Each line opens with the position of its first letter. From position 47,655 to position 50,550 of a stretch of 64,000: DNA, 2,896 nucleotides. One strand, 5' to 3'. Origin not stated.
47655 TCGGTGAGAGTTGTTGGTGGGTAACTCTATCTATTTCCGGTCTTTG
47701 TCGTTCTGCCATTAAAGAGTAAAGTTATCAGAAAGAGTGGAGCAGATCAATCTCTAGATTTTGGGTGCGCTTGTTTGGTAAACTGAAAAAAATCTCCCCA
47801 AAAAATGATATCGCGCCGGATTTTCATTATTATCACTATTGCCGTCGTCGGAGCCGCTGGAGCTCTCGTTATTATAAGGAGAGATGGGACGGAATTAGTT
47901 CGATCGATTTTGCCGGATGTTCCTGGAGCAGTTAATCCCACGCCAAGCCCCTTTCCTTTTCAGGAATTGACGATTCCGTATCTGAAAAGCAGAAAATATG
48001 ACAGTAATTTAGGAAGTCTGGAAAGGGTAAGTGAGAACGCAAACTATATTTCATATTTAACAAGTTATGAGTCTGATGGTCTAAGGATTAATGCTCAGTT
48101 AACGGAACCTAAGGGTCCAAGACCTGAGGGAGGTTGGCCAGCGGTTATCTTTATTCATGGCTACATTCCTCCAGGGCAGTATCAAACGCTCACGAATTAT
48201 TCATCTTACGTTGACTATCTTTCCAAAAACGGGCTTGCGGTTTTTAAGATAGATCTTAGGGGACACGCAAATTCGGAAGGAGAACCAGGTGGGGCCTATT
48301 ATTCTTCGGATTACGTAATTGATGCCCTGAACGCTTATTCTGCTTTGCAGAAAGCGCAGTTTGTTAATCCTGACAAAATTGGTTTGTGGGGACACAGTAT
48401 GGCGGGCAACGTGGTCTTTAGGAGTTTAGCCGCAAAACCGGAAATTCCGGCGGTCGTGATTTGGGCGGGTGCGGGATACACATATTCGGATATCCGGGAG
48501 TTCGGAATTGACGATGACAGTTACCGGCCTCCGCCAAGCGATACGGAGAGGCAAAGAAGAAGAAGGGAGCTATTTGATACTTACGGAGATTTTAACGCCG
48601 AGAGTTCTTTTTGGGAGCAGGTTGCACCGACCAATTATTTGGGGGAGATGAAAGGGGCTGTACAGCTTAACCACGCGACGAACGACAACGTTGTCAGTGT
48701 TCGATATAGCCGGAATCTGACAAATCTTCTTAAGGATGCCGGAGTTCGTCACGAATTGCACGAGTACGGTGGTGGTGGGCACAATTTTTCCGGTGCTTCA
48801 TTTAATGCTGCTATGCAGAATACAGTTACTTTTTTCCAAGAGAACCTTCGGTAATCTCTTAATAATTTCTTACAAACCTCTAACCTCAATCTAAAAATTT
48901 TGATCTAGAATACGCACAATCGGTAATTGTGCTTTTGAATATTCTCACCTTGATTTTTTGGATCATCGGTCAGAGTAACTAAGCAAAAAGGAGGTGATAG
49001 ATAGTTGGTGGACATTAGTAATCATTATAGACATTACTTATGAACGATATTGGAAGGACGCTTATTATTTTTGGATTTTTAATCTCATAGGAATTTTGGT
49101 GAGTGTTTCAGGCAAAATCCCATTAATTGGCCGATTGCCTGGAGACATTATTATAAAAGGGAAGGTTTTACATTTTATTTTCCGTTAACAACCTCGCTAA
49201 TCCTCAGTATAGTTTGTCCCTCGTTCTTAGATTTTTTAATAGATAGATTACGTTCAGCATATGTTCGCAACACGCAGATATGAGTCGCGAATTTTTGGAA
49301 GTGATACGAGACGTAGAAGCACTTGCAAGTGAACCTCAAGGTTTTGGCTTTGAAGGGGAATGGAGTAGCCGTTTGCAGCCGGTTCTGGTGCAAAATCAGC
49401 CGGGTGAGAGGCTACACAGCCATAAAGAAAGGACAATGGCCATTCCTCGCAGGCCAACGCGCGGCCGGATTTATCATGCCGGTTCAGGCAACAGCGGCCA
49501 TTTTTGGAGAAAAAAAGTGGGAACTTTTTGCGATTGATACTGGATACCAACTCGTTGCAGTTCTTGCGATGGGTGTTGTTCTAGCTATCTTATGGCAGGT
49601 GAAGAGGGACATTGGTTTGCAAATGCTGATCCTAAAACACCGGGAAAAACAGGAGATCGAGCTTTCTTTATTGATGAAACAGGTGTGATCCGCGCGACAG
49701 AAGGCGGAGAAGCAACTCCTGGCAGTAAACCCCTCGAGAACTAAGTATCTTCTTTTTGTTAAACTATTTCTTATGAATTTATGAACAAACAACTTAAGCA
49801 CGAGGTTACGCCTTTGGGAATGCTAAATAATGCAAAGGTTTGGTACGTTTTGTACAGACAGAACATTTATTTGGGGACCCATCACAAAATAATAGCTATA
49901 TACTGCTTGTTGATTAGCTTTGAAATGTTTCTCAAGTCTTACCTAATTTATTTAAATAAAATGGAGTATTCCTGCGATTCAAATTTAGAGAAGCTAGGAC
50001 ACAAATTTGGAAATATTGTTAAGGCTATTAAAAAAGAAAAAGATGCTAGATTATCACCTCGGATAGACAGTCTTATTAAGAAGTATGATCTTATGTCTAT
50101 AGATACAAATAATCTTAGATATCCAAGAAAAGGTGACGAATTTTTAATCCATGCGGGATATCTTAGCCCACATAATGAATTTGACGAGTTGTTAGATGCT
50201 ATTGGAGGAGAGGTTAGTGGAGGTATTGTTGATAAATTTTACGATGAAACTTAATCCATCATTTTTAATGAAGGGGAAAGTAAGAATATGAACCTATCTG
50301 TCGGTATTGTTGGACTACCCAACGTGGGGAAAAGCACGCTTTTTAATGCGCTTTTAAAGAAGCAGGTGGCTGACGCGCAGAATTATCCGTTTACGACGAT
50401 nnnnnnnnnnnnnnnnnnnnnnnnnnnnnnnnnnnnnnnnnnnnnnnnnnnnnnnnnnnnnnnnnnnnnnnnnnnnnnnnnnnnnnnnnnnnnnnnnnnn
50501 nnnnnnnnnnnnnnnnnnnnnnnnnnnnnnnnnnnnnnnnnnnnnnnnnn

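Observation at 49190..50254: GC-rich, ORF-poor ~600-bp segment upstream of an orphan HEPN gene: candidate decayed toxin-antitoxin or defence islet, or ncRNA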

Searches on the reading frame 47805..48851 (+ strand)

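Call 7: search_protein_families(library=pfam, proteins=[window:47805-48851:+], max_evalue=1)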
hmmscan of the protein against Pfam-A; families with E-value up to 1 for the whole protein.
window:47805-48851:+ (349 aa): 13 families
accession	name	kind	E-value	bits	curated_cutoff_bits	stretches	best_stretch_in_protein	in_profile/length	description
PF12146.15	Hydrolase_4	-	1e-15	58.2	27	1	114-223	7-110/239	Serine aminopeptidase, S33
PF00561.26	Abhydrolase_1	-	1.1e-11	45.3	25.8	1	112-219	1-99/245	alpha/beta hydrolase fold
PF00326.27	Peptidase_S9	-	1.6e-09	38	22.6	1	132-348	3-210/213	Prolyl oligopeptidase family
PF02129.25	Peptidase_S15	-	9.4e-09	35.8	23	1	91-228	1-134/262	X-Pro dipeptidyl-peptidase (S15 family)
PF12697.13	Abhydrolase_6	-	1.3e-07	33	26.3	1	114-271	1-121/217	Alpha/beta hydrolase family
PF01738.24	DLH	-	1.8e-07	31.5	21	2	275-329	135-189/217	Dienelactone hydrolase family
PF20434.5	BD-FAE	-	0.00014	21.9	26.8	1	254-308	162-214/215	BD-FAE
PF08840.17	BAAT_C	-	0.00018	22.1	20.9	1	176-328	8-160/210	BAAT / Acyl-CoA thioester hydrolase C terminal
PF00756.26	Esterase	-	0.00022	21.5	22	1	94-339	7-246/251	Putative esterase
PF02230.22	Abhydrolase_2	-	0.0025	18.1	23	1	285-337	158-210/217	Phospholipase/Carboxylesterase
PF07859.19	Abhydrolase_3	-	0.024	14.9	25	1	172-328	50-208/210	alpha/beta hydrolase fold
PF07224.18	Chlorophyllase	-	0.032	13.5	26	1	105-205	36-131/301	Chlorophyllase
PF06500.17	FrsA-like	-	0.26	10.5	22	1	90-206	176-281/414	Esterase FrsA-like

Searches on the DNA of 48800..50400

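Call 5: search_rna_families(source=window, start=48800, end=50400, threshold=evalue, max_evalue=10)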
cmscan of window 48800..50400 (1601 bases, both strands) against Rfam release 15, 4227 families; matches with E-value up to 10: 3.
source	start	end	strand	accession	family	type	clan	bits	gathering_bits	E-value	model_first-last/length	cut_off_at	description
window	50027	50120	-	RF00557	L10_leader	Cis-reg; leader;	-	18.7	44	3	1-138/138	no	Ribosomal protein L10 leader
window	50064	50117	-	RF03116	aCoV-5UTR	Cis-reg;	CL00116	15.8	70.3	0.48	5-60/323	no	Alphacoronavirus 5'UTR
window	50187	50251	+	RF00612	SNORD75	Gene; snRNA; snoRNA; CD-box;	-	15.7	50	1.2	1-62/62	no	Small nucleolar RNA SNORD75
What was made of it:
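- On Any Rfam family: At E<=10, 48800-50400 gives three chance-level hits, all inside the HEPN-like gene (call 5).
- No Rfam family matches at E<=10 (call 5).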

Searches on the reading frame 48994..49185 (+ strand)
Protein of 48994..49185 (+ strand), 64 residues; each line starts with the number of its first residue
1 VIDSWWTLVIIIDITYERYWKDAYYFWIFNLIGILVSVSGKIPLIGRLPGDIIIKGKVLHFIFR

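Call 7: search_protein_families(library=pfam, proteins=[window:48994-49185:+], max_evalue=1)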
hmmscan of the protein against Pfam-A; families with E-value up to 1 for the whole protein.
window:48994-49185:+ (64 aa): 1 family
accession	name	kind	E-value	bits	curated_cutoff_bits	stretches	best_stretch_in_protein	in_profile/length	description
PF11146.13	DUF2905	-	1.5e-05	25.6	22.2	1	26-63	8-45/64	Protein of unknown function (DUF2905)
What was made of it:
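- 49040..49283 (+): DUF2905 pseudogene with two 1-nt frameshifts. It reads in frame 2 from 49040 (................*), in frame 1 over 49084-49164 (.............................), and in frame 0 over 49164-49283 (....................NTQI*). The single ORF 48994-49188 scores PF11146 25.6 bits on profile positions 8-45 of 64 (call 7).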

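Call 10: search_protein_families(library=ncbifam, proteins=[window:48994-49185:+], max_evalue=1)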
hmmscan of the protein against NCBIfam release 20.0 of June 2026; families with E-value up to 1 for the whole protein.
window:48994-49185:+ (64 aa): 0 families

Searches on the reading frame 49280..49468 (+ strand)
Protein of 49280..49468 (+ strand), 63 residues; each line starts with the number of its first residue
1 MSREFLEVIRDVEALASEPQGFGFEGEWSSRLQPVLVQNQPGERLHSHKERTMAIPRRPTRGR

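Call 62: search_dna_similar(query=window:49280-49468:+, collection=plasmids, mode=protein, max_evalue=1, max_rows=5)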
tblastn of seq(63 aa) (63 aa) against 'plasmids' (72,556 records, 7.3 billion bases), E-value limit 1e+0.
Records with a match: 1; places in all: 1; records where one place covers at least 80% of the query: 0.
Best place of each record, by identity: <60% 1.
By first word of the organism name: Nostoc 1.
By predicted mobility (MOB-suite, as given by PLSDB): non-mobilizable 1.
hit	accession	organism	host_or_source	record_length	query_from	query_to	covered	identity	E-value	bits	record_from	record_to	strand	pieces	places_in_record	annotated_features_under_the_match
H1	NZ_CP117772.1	Nostoc sp. UHCC 0926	whole organism,lichen surface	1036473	28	58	49%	51.4%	6e-1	34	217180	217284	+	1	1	none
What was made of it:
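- Tried and rejected: tblastn of the unidentified peptide against plasmids found nothing meaningful (call 62).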

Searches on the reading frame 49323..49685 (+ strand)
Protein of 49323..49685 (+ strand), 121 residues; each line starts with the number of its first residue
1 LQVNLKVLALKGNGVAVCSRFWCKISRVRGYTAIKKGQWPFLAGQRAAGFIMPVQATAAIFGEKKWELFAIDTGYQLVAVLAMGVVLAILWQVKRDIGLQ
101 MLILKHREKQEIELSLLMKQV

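Call 7: search_protein_families(library=pfam, proteins=[window:49323-49685:+], max_evalue=1)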
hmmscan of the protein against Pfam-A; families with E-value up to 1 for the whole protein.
window:49323-49685:+ (121 aa): 2 families
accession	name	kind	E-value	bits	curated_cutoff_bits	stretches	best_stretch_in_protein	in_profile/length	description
PF08570.15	DUF1761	-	1.6e-08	35.3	31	1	47-87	82-122/123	Protein of unknown function (DUF1761)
PF20460.3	DUF6713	-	0.014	15.7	27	1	64-93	23-52/117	Family of unknown function (DUF6713)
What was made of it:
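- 49464..49595 (+): Last 43 codons of a DUF1761 membrane-protein gene, in frame 0. The 5' two thirds (about 97 codons) and the native stop are missing. PF08570 scores 35.3 bits (cut-off 31) but only on profile positions 82-122 of 123 (call 7).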

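Call 10: search_protein_families(library=ncbifam, proteins=[window:49323-49685:+], max_evalue=1)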
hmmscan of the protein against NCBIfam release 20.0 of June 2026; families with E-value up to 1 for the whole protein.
window:49323-49685:+ (121 aa): 0 families

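Call 11: search_protein_families(library=padloc, proteins=[window:49323-49685:+], max_evalue=1)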
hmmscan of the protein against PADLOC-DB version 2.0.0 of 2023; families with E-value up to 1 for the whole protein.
window:49323-49685:+ (121 aa): 0 families

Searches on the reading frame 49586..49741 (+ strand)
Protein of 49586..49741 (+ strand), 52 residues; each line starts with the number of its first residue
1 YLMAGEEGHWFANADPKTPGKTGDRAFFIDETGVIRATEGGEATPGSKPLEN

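Call 7: search_protein_families(library=pfam, proteins=[window:49592-49741:+], max_evalue=1)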
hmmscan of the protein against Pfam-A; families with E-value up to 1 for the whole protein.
window:49592-49741:+ (50 aa): 0 families

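Call 10: search_protein_families(library=ncbifam, proteins=[window:49592-49741:+], max_evalue=1)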
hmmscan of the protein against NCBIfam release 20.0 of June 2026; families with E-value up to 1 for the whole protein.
window:49592-49741:+ (50 aa): 0 families

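Call 11: search_protein_families(library=padloc, proteins=[window:49592-49741:+], max_evalue=1)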
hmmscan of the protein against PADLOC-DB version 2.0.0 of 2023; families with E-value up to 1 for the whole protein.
window:49592-49741:+ (50 aa): 0 families

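Call 29: search_protein_families(library=pfam, proteins=[window:49586-49741:+], max_evalue=1)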
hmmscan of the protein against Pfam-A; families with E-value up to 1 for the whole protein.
seq(52 aa): 0 families
